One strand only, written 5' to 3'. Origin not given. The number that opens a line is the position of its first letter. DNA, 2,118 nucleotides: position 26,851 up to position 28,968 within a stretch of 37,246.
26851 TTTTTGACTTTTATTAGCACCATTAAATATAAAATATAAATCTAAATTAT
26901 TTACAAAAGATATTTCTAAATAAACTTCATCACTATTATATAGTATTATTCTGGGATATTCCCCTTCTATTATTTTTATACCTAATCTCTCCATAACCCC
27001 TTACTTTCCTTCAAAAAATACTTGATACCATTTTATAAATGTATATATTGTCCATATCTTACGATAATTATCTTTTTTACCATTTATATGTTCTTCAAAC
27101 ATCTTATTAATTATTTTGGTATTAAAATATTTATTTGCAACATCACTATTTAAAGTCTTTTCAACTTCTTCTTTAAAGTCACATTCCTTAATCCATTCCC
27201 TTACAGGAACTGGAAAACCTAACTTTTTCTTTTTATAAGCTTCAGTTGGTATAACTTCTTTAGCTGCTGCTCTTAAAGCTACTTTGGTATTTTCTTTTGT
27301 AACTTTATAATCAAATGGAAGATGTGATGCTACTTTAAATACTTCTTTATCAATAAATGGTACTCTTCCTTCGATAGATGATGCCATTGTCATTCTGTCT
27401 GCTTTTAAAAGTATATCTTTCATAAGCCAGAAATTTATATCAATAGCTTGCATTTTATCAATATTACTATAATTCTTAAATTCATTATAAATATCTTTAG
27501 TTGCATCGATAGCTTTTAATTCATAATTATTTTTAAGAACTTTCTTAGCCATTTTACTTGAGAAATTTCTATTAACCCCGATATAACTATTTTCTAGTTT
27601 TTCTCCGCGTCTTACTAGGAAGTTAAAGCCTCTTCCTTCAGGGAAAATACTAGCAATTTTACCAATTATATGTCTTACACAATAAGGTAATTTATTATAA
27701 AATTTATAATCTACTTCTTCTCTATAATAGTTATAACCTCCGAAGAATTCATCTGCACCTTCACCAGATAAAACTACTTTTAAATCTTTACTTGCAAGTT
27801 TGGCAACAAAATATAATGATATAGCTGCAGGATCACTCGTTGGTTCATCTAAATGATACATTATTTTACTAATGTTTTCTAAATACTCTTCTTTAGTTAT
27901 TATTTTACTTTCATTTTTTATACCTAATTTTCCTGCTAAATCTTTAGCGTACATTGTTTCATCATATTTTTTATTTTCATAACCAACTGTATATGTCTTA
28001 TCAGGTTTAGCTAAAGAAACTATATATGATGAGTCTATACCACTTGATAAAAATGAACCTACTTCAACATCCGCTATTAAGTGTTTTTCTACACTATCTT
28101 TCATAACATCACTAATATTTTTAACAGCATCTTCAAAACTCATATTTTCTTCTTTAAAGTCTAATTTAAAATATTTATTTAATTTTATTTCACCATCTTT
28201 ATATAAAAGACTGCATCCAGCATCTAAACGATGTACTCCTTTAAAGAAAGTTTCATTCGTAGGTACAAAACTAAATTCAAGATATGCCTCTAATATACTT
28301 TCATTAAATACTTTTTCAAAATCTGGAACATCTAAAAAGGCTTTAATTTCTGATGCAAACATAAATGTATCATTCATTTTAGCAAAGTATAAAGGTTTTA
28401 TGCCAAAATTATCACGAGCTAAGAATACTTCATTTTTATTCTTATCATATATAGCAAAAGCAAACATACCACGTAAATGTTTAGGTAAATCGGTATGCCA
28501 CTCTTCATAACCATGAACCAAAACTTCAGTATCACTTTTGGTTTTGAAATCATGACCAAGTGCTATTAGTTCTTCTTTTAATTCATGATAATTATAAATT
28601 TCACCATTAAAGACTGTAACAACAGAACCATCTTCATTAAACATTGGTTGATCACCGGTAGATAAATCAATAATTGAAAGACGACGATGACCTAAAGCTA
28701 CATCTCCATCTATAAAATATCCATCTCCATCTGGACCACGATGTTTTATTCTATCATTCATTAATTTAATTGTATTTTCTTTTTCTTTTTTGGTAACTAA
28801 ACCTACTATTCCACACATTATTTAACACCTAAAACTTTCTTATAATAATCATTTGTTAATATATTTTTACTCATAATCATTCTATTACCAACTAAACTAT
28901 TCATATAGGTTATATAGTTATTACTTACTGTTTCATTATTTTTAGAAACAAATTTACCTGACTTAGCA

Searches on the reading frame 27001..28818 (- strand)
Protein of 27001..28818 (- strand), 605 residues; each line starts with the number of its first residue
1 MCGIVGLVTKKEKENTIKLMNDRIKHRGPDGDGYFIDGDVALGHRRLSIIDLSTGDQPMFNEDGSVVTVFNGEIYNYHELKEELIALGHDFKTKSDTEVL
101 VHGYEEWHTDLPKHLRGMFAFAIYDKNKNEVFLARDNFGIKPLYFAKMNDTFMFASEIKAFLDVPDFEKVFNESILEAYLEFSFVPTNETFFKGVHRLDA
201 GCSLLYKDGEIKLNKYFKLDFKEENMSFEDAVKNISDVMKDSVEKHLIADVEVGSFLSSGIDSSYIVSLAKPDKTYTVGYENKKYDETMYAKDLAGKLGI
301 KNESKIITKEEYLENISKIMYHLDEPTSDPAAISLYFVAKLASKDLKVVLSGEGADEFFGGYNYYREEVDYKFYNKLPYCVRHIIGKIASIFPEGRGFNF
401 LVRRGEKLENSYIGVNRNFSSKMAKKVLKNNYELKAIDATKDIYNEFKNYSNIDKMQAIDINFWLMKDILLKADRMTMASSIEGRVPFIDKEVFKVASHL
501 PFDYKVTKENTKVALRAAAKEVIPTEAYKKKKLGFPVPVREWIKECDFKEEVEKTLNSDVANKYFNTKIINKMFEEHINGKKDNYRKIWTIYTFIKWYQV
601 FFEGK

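Call 51: search_protein_families(library=ncbifam, max_evalue=1e-10, proteins=[window:27001-28818:-])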
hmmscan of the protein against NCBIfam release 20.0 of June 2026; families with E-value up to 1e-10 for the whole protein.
window:27001-28818:- (605 aa): 8 families
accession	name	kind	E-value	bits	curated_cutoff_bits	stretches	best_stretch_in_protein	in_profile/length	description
TIGR01536.1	asn_synth_AEB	equivalog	4.6e-160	534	267.1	1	2-535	1-517/517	asparagine synthase (glutamine-hydrolyzing)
TIGR03108.1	eps_aminotran_1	hypoth_equivalog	3e-149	498.6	816.9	1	1-594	1-621/628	XrtA/PEP-CTERM system amidotransferase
TIGR03104.1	trio_amidotrans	equivalog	6.3e-119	397.8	570.1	2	1-366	1-384/589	N-acetylglutaminylglutamine amidotransferase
NF006949.0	PRK09431.1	equivalog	3.8e-95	319.5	499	3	1-168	1-172/554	asparagine synthase B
NF033535.1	lass_lactam_cya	exception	2.3e-72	244.5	525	1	1-370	1-388/668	lasso peptide isopeptide bond-forming cyclase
NF001484.0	PRK00331.1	subfamily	1.3e-15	56.9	381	1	57-164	86-201/601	isomerizing glutamine--fructose-6-phosphate transaminase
TIGR01134.1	purF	equivalog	3.7e-15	56.2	350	1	37-162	63-200/432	amidophosphoribosyltransferase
TIGR01135.1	glmS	equivalog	4e-14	52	418.05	1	57-167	85-203/607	glutamine--fructose-6-phosphate transaminase (isomerizing)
